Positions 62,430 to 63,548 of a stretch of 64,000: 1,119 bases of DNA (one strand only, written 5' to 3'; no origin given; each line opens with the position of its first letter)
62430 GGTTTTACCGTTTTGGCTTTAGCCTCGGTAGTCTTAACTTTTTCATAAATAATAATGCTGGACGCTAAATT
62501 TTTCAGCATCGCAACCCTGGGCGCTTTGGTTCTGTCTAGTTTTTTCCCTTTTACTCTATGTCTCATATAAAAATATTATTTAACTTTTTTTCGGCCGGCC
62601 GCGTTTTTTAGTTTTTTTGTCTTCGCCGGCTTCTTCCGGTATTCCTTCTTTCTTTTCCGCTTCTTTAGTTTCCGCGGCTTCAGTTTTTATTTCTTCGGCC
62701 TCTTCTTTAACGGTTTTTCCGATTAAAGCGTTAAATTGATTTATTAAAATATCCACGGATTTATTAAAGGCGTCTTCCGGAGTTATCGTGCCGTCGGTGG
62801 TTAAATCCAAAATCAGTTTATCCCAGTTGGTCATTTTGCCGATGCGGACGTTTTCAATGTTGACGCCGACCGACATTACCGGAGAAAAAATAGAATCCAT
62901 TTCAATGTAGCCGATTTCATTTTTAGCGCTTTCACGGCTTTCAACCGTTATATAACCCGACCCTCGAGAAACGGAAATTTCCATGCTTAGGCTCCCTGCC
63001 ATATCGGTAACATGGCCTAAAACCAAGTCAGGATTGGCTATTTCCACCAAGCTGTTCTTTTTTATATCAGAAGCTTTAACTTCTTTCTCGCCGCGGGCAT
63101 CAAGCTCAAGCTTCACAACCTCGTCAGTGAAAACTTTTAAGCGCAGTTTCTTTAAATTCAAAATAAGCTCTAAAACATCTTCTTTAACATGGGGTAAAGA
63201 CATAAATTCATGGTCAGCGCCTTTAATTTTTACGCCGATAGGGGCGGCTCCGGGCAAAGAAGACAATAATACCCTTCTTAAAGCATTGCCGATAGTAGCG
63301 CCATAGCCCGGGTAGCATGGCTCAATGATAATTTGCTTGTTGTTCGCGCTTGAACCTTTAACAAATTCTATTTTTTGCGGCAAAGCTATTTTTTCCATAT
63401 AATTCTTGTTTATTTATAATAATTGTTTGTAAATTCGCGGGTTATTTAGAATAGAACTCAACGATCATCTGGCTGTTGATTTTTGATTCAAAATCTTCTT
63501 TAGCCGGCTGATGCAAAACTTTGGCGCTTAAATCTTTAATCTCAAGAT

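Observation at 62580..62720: RpoA lacks the alpha C-terminal domain and ends in an acidic tail plus an AT-hook-like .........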

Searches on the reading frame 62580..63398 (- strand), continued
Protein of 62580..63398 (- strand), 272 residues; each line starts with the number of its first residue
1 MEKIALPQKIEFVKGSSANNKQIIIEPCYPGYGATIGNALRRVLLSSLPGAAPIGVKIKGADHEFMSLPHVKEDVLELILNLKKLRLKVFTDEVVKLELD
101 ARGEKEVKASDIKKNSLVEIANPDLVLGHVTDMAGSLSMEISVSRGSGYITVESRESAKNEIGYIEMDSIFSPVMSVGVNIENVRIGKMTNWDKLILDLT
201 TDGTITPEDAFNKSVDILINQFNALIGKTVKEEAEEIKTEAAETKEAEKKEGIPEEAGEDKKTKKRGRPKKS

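Call 63: find_homologous_proteins(query=P0131, max_evalue=1e-20)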
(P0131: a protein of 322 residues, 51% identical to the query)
Query P0131 (322 aa): 7664 proteins with E <= 1e-20 among 8000 candidates; the best 120 are listed.
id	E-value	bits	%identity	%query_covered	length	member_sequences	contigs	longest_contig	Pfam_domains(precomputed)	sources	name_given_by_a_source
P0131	1.6e-197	673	100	100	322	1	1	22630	PF01000.32,PF14520.13,PF03118.22,PF01193.30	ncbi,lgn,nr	ncbi:DNA-directed RNA polymerase subunit alpha [Patescibacteria group bacterium]|nr:MAG: DNA-directe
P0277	1.8e-140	486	71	99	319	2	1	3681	PF01000.32,PF03118.22,PF01193.30,PF13656.12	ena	-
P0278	3.0e-140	485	71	99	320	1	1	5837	PF01000.32,PF03118.22,PF01193.30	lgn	-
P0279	4.4e-140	484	70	99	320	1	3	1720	PF01000.32,PF03118.22,PF01193.30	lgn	-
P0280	1.3e-139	483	71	99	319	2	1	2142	PF01000.32,PF03118.22,PF01193.30,PF13656.12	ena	-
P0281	1.6e-138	479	69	99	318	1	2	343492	PF01000.32,PF03118.22,PF01193.30,PF13656.12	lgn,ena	-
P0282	3.1e-137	475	70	99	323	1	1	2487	PF01000.32,PF14520.13,PF03118.22,PF01193.30,PF13656.12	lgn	-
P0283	4.0e-137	475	70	99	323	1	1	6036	PF01000.32,PF03118.22,PF01193.30,PF13656.12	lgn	-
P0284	1.4e-136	473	69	99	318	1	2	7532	PF01000.32,PF03118.22,PF01193.30,PF13656.12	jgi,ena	-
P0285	8.2e-136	470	68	99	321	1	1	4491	PF01000.32,PF03118.22,PF01193.30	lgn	-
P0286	8.3e-136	470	69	99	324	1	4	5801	PF01000.32,PF03118.22,PF01193.30,PF13656.12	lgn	-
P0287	9.9e-136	470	67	99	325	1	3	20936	PF01000.32,PF03118.22,PF01193.30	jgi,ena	-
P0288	1.5e-135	470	68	99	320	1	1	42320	PF01000.32,PF03118.22,PF01193.30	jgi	jgi:DNA-directed RNA polymerase subunit alpha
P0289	1.7e-135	469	68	99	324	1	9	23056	PF01000.32,PF03118.22,PF01193.30,PF13656.12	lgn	-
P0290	2.2e-135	469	69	99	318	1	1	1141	PF01000.32,PF03118.22,PF01193.30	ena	-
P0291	2.6e-135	469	66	99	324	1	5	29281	PF01000.32,PF03118.22,PF01193.30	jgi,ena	-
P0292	3.1e-135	469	69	100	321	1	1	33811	PF01000.32,PF14520.13,PF03118.22,PF01193.30,PF13656.12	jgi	-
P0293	3.2e-135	469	70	99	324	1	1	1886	PF01000.32,PF03118.22,PF01193.30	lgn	-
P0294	4.8e-135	468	69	100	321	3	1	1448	PF01000.32,PF03118.22,PF01193.30,PF13656.12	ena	-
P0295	6.8e-135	467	68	99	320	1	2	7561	PF01000.32,PF03118.22,PF01193.30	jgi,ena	-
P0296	8.8e-135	467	67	99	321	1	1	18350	PF01000.32,PF14520.13,PF03118.22,PF01193.30,PF13656.12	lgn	-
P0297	1.4e-134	466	68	99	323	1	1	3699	PF01000.32,PF14520.13,PF03118.22,PF01193.30,PF13656.12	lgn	-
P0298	2.0e-134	466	68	99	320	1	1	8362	PF01000.32,PF03118.22,PF01193.30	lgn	-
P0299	2.4e-134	466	68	99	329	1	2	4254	PF01000.32,PF14520.13,PF03118.22,PF01193.30,PF13656.12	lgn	-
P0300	2.9e-134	465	69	99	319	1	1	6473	PF01000.32,PF03118.22,PF01193.30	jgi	jgi:DNA-directed RNA polymerase subunit alpha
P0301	3.3e-134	465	68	99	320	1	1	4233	PF01000.32,PF03118.22,PF01193.30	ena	-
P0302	4.8e-134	465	66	99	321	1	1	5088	PF01000.32,PF03118.22,PF01193.30,PF13656.12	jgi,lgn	jgi:DNA-directed RNA polymerase subunit alpha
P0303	6.4e-134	464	67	99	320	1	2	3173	PF01000.32,PF03118.22,PF01193.30,PF13656.12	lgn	-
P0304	7.0e-134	464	69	99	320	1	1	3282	PF01000.32,PF14520.13,PF03118.22,PF01193.30,PF13656.12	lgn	-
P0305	1.4e-133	463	68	99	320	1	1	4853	PF01000.32,PF03118.22,PF01193.30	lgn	-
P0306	1.9e-133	463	68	99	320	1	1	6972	PF01000.32,PF03118.22,PF01193.30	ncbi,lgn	-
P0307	2.8e-133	462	68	99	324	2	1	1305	PF01000.32,PF03118.22,PF01193.30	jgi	-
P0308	5.5e-133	461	68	99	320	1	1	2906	PF01000.32,PF03118.22,PF01193.30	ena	-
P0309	7.0e-133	461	67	99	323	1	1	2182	PF01000.32,PF03118.22,PF01193.30,PF13656.12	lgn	-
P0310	1.1e-132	460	68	99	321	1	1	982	PF01000.32,PF03118.22,PF01193.30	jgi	jgi:DNA-directed RNA polymerase subunit alpha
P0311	1.2e-132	460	68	99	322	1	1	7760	PF01000.32,PF03118.22,PF01193.30,PF13656.12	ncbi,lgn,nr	ncbi:MAG: DNA-directed RNA polymerase subunit alpha [bacterium]|nr:DNA-directed RNA polymerase subun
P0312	1.4e-132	460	67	99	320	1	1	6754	PF01000.32,PF03118.22,PF01193.30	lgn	-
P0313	3.8e-132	458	66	99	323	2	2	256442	PF01000.32,PF03118.22,PF01193.30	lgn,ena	-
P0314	5.4e-132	458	66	99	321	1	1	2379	PF01000.32,PF03118.22,PF01193.30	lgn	-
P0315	5.6e-132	458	66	99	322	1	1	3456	PF01000.32,PF03118.22,PF01193.30,PF13656.12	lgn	-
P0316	6.2e-132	458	67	99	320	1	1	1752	PF01000.32,PF03118.22,PF01193.30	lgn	-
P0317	1.2e-131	457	67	99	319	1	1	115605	PF01000.32,PF03118.22,PF01193.30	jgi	jgi:DNA-directed RNA polymerase subunit alpha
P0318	3.4e-131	455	68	99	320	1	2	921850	PF01000.32,PF14520.13,PF03118.22,PF01193.30,PF13656.12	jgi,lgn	jgi:DNA-directed RNA polymerase subunit alpha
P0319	6.9e-131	454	64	99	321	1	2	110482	PF01000.32,PF03118.22,PF01193.30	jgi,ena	jgi:DNA-directed RNA polymerase subunit alpha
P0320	7.7e-131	454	67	99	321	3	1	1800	PF01000.32,PF03118.22,PF01193.30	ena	-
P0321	8.8e-131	454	67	99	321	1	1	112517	PF01000.32,PF03118.22,PF01193.30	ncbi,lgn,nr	ncbi:MAG: DNA-directed RNA polymerase subunit alpha [Candidatus Moranbacteria bacterium]|nr:DNA-dire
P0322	8.9e-131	454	66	99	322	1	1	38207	PF01000.32,PF03118.22,PF01193.30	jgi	jgi:DNA-directed RNA polymerase subunit alpha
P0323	9.6e-131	454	64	99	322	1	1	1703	PF01000.32,PF03118.22,PF01193.30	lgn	-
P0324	1.5e-130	453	65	99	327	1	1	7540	PF01000.32,PF03118.22,PF01193.30,PF13656.12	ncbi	ncbi:MAG: DNA-directed RNA polymerase subunit alpha [Patescibacteria group bacterium]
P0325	1.5e-130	453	66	99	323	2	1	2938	PF01000.32,PF03118.22,PF01193.30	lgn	-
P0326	1.9e-130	453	68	98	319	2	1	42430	PF01000.32,PF03118.22,PF01193.30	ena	-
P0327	1.4e-129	450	66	99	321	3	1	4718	PF01000.32,PF03118.22,PF01193.30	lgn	-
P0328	1.4e-129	450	65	99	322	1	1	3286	PF01000.32,PF03118.22,PF01193.30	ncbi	-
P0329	1.7e-129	450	67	99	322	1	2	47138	PF01000.32,PF03118.22,PF01193.30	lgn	-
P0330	2.4e-129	449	64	99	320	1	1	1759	PF01000.32,PF03118.22,PF01193.30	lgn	-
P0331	2.8e-129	449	66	98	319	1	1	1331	PF01000.32,PF03118.22,PF01193.30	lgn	-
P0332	2.8e-129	449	66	98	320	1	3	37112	PF01000.32,PF03118.22,PF01193.30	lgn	-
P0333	3.4e-129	449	67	99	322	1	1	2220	PF01000.32,PF03118.22,PF01193.30,PF13656.12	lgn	-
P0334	5.3e-129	448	67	99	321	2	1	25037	PF01000.32,PF03118.22,PF01193.30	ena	-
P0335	5.5e-129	448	66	99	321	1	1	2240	PF01000.32,PF03118.22,PF01193.30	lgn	-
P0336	5.8e-129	448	67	99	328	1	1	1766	PF01000.32,PF03118.22,PF01193.30,PF13656.12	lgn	-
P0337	6.1e-129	448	66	99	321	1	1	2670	PF01000.32,PF03118.22,PF01193.30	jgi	jgi:DNA-directed RNA polymerase subunit alpha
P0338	6.1e-129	448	66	99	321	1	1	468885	PF01000.32,PF03118.22,PF01193.30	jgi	jgi:DNA-directed RNA polymerase subunit alpha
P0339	6.4e-129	448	65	99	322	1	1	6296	PF01000.32,PF03118.22,PF01193.30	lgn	-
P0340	8.7e-129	447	67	98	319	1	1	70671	PF01000.32,PF03118.22,PF01193.30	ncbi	-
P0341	1.1e-128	447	67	99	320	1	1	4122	PF01000.32,PF03118.22,PF01193.30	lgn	-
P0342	2.7e-128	446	65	99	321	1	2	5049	PF01000.32,PF03118.22,PF01193.30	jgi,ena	-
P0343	2.9e-128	446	66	99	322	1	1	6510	PF01000.32,PF03118.22,PF01193.30,PF13656.12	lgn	-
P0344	3.1e-128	446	65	99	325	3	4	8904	PF01000.32,PF03118.22,PF01193.30,PF13656.12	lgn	-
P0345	3.2e-128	446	64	100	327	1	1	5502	PF01000.32,PF03118.22,PF01193.30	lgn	-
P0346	3.2e-128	446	64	99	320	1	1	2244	PF01000.32,PF03118.22,PF01193.30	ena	-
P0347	3.4e-128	445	66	99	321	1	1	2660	PF01000.32,PF03118.22,PF01193.30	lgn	-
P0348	3.7e-128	445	64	99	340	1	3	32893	PF01000.32,PF03118.22,PF01193.30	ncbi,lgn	-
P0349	4.4e-128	445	66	99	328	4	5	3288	PF01000.32,PF03118.22,PF01193.30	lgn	-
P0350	5.5e-128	445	66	99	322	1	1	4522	PF01000.32,PF03118.22,PF01193.30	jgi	jgi:DNA-directed RNA polymerase subunit alpha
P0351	6.4e-128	445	64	99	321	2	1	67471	PF01000.32,PF03118.22,PF01193.30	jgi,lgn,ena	-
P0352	6.4e-128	445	66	99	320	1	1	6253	PF01000.32,PF03118.22,PF01193.30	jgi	jgi:DNA-directed RNA polymerase subunit alpha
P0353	7.5e-128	444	65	99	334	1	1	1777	PF01000.32,PF03118.22,PF01193.30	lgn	-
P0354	9.3e-128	444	66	99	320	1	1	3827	PF01000.32,PF03118.22,PF01193.30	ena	-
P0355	9.3e-128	444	62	99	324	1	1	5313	PF01000.32,PF03118.22,PF01193.30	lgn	-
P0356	9.4e-128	444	66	99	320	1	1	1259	PF01000.32,PF03118.22,PF01193.30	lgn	-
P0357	1.0e-127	444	66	99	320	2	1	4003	PF01000.32,PF03118.22,PF01193.30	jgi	-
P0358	1.3e-127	444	64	99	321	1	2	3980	PF01000.32,PF03118.22,PF01193.30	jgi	-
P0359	1.4e-127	443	65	98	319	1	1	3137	PF01000.32,PF03118.22,PF01193.30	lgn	-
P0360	1.6e-127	443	64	99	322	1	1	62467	PF01000.32,PF03118.22,PF01193.30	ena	-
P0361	1.8e-127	443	64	99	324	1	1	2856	PF01000.32,PF03118.22,PF01193.30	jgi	jgi:DNA-directed RNA polymerase subunit alpha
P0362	2.0e-127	443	66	98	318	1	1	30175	PF01000.32,PF03118.22,PF01193.30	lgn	-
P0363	2.6e-127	443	64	99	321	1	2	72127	PF01000.32,PF03118.22,PF01193.30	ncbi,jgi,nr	ncbi:MAG: DNA-directed RNA polymerase subunit alpha [uncultured bacterium]|nr:MAG: DNA-directed RNA 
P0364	3.0e-127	442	64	99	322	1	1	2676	PF01000.32,PF03118.22,PF01193.30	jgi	jgi:DNA-directed RNA polymerase subunit alpha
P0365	3.6e-127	442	67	99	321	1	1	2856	PF01000.32,PF03118.22,PF01193.30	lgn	-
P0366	4.8e-127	442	62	99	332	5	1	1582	PF01000.32,PF03118.22,PF01193.30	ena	-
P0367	4.9e-127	442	64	99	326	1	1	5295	PF01000.32,PF03118.22,PF01193.30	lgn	-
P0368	5.1e-127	442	65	99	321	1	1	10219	PF01000.32,PF03118.22,PF01193.30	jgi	jgi:DNA-directed RNA polymerase subunit alpha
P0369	5.6e-127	441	65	99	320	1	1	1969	PF01000.32,PF03118.22,PF01193.30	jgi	jgi:DNA-directed RNA polymerase subunit alpha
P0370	5.6e-127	441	66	98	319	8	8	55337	PF01000.32,PF03118.22,PF01193.30,PF13656.12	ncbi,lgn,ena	-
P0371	6.0e-127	441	66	99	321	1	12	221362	PF01000.32,PF03118.22,PF01193.30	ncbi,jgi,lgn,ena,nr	ncbi:MAG: DNA-directed RNA polymerase subunit alpha [Parcubacteria group bacterium GW2011_GWC1_36_10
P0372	6.8e-127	441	65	99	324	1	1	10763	PF01000.32,PF03118.22,PF01193.30,PF13656.12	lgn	-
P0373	8.9e-127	441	66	99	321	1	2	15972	PF01000.32,PF03118.22,PF01193.30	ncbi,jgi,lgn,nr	ncbi:MAG: DNA-directed RNA polymerase subunit alpha [Parcubacteria group bacterium GW2011_GWD2_38_11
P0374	9.2e-127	441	63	100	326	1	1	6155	PF01000.32,PF03118.22,PF01193.30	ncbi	-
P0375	1.0e-126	441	66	99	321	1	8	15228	PF01000.32,PF03118.22,PF01193.30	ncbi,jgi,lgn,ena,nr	ncbi:MAG: DNA-directed RNA polymerase subunit alpha [Candidatus Moranbacteria bacterium GW2011_GWE1_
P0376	1.1e-126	441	64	98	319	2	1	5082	PF01000.32,PF03118.22,PF01193.30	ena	-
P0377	1.2e-126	440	64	99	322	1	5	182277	PF01000.32,PF03118.22,PF01193.30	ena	-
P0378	1.3e-126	440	67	99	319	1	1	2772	PF01000.32,PF03118.22,PF01193.30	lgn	-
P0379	1.4e-126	440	67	99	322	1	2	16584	PF01000.32,PF03118.22,PF01193.30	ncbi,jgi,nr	ncbi:MAG: DNA-directed RNA polymerase subunit alpha [uncultured bacterium]|nr:MAG: DNA-directed RNA 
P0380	1.5e-126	440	64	100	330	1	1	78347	PF01000.32,PF03118.22,PF01193.30,PF13656.12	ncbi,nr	ncbi:MAG: DNA-directed RNA polymerase subunit alpha [Candidatus Moranbacteria bacterium]|nr:DNA-dire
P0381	1.5e-126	440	63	100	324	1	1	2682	PF01000.32,PF03118.22,PF01193.30,PF13656.12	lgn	-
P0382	2.9e-126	439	67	98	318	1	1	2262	PF01000.32,PF03118.22,PF01193.30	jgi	-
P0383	3.9e-126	439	66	99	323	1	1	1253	PF01000.32,PF03118.22,PF01193.30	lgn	-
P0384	3.9e-126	439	64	99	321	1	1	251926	PF01000.32,PF03118.22,PF01193.30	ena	-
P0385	4.0e-126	439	65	99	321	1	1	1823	PF01000.32,PF03118.22,PF01193.30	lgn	-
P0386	4.1e-126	439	65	99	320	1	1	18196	PF01000.32,PF03118.22,PF01193.30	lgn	-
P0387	4.9e-126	438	64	99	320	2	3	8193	PF01000.32,PF03118.22,PF01193.30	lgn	-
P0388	6.2e-126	438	62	99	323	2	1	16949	PF01000.32,PF03118.22,PF01193.30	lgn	-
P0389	8.3e-126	438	65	99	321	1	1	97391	PF01000.32,PF03118.22,PF01193.30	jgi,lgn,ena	-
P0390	8.5e-126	438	64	99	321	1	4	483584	PF01000.32,PF03118.22,PF01193.30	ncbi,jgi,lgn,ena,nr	ncbi:MAG TPA: DNA-directed RNA polymerase subunit alpha [Candidatus Moranbacteria bacterium]|nr:DNA-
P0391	8.6e-126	438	64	99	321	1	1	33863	PF01000.32,PF03118.22,PF01193.30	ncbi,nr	ncbi:MAG: DNA-directed RNA polymerase subunit alpha [Candidatus Moranbacteria bacterium]|nr:DNA-dire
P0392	8.8e-126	438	63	99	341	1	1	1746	PF01000.32,PF03118.22,PF01193.30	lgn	-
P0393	9.7e-126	437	62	100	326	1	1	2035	PF01000.32,PF03118.22,PF01193.30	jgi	-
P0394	9.8e-126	437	61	100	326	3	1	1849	PF01000.32,PF03118.22,PF01193.30,PF13656.12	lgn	-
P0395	1.0e-125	437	65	99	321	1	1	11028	PF01000.32,PF03118.22,PF01193.30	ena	-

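Call 69: search_protein_families(library=pfam, proteins=[P0121, P0123, P0220, P0154], max_evalue=0.001)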
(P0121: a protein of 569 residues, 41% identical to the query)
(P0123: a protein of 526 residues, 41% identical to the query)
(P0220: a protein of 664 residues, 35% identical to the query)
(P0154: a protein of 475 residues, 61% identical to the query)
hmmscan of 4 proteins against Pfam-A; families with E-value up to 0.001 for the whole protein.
P0121 (569 aa): 5 families
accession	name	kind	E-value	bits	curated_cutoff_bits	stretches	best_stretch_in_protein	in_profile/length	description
PF01000.31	RNA_pol_A_bac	-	1.6e-65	219.1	33.9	2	56-174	1-119/119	RNA polymerase Rpb3/RpoA insert domain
PF01193.29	RNA_pol_L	-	2.4e-53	178.2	24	2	26-224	1-74/74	RNA polymerase Rpb3/Rpb11 dimerisation domain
PF03118.21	RNA_pol_A_CTD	-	6.3e-28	96.7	23.8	1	495-558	3-66/67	Bacterial RNA polymerase, alpha chain C terminal domain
PF13656.11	RNA_pol_L_2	-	9.9e-05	22.4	27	0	34-55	11-31/75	RNA polymerase Rpb3/Rpb11 dimerisation domain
PF14520.12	HHH_5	-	0.00039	21.3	27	0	520-557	18-55/57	Helix-hairpin-helix domain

P0123 (526 aa): 4 families
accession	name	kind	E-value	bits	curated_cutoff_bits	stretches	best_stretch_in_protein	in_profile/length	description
PF01000.31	RNA_pol_A_bac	-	9e-56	187.7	33.9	2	262-377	1-119/119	RNA polymerase Rpb3/RpoA insert domain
PF01193.29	RNA_pol_L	-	8.2e-39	131.6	24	2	233-422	2-73/74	RNA polymerase Rpb3/Rpb11 dimerisation domain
PF03118.21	RNA_pol_A_CTD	-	1.1e-23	83.1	23.8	1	450-505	11-66/67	Bacterial RNA polymerase, alpha chain C terminal domain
PF13656.11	RNA_pol_L_2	-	0.00029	20.9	27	0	382-427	34-73/75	RNA polymerase Rpb3/Rpb11 dimerisation domain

P0220 (664 aa): 4 families
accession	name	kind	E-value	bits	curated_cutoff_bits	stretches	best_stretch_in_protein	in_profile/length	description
PF01000.31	RNA_pol_A_bac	-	1.3e-52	177.5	33.9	2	55-174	1-119/119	RNA polymerase Rpb3/RpoA insert domain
PF01193.29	RNA_pol_L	-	8.9e-31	105.9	24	2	26-212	2-66/74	RNA polymerase Rpb3/Rpb11 dimerisation domain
PF03118.21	RNA_pol_A_CTD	-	3.1e-18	65.7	23.8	2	577-637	6-66/67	Bacterial RNA polymerase, alpha chain C terminal domain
PF14520.12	HHH_5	-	3.1e-06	28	27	0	597-637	16-56/57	Helix-hairpin-helix domain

P0154 (475 aa): 3 families
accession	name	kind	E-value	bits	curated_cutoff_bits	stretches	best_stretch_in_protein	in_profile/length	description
PF01000.31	RNA_pol_A_bac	-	1.3e-22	80.7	33.9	1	247-353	11-119/119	RNA polymerase Rpb3/RpoA insert domain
PF00494.24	SQS_PSY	-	3.4e-13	50.3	26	1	154-255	68-164/263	Squalene/phytoene synthase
PF01193.29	RNA_pol_L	-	2.8e-06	27.4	24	1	360-403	37-74/74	RNA polymerase Rpb3/Rpb11 dimerisation domain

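Call 70: find_encoding_contigs(protein=P0121, flank=4000, max_places=4)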
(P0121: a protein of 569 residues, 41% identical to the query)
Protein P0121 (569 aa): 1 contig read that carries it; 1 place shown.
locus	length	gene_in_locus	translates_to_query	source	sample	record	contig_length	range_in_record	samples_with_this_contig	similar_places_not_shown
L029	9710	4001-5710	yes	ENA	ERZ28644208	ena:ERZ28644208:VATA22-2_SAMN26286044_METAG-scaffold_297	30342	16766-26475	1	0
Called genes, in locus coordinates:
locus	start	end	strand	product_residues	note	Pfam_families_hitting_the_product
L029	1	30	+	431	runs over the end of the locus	PF00344:SecY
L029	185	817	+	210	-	PF00406:ADK, PF13207:AAA_17, PF17213:Hydin_ADK (faint), PF05191:ADK_lid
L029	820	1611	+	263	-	PF00557:Peptidase_M24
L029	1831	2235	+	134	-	PF01176:eIF-1a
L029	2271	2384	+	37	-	PF00444:Ribosomal_L36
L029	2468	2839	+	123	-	PF00416:Ribosomal_S13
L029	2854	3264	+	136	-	PF00411:Ribosomal_S11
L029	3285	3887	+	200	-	PF00163:Ribosomal_S4, PF01479:S4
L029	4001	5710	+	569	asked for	PF27520:SP15_N (faint), PF01193:RNA_pol_L, PF01000:RNA_pol_A_bac, PF01193:RNA_pol_L, PF01000:RNA_pol_A_bac, PF03118:RNA_pol_A_CTD, PF26169:HHH_XRCC3_RpoA (weak)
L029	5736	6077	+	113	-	PF01196:Ribosomal_L17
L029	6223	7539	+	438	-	-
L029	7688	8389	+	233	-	PF00072:Response_reg, PF00486:Trans_reg_C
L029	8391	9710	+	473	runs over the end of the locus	PF00672:HAMP, PF00512:HisKA, PF02518:HATPase_c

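Call 72: find_encoding_contigs(protein=P0123, flank=3000, max_places=4)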
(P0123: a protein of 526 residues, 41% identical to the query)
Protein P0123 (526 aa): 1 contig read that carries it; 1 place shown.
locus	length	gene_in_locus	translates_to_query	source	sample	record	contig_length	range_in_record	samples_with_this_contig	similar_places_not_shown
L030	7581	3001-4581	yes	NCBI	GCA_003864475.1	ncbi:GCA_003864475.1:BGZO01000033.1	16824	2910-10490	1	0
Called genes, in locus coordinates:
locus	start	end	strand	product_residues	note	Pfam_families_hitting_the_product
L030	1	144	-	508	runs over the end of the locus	PF01406:tRNA-synt_1e (faint), PF03485:Arg_tRNA_synt_N, PF00750:tRNA-synt_1d, PF00133:tRNA-synt_1 (faint), PF09334:tRNA-synt_1g (faint), PF05746:DALR_1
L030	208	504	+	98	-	-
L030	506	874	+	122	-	-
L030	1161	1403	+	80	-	PF01176:eIF-1a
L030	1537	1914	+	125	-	PF00416:Ribosomal_S13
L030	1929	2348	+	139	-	PF00411:Ribosomal_S11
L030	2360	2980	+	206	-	PF00163:Ribosomal_S4, PF01479:S4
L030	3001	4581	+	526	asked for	PF01193:RNA_pol_L, PF01000:RNA_pol_A_bac, PF01193:RNA_pol_L, PF01000:RNA_pol_A_bac, PF03118:RNA_pol_A_CTD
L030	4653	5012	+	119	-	PF01196:Ribosomal_L17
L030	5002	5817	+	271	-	PF01416:PseudoU_synth_1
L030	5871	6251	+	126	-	PF00572:Ribosomal_L13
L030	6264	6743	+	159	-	PF00380:Ribosomal_S9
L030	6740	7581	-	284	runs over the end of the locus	PF02219:MTHFR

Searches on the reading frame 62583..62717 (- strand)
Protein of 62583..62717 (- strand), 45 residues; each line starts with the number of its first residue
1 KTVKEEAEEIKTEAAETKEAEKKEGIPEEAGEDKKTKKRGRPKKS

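Call 60: search_protein_families(library=pfam, proteins=[window:62583-62717:-], max_evalue=10)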
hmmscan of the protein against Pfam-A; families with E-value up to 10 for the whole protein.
seq(45 aa): 1 family
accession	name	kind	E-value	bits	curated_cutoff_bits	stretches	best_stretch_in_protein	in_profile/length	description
PF02178.24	AT_hook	-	0.029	14.6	17.4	1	36-45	1-10/13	AT hook motif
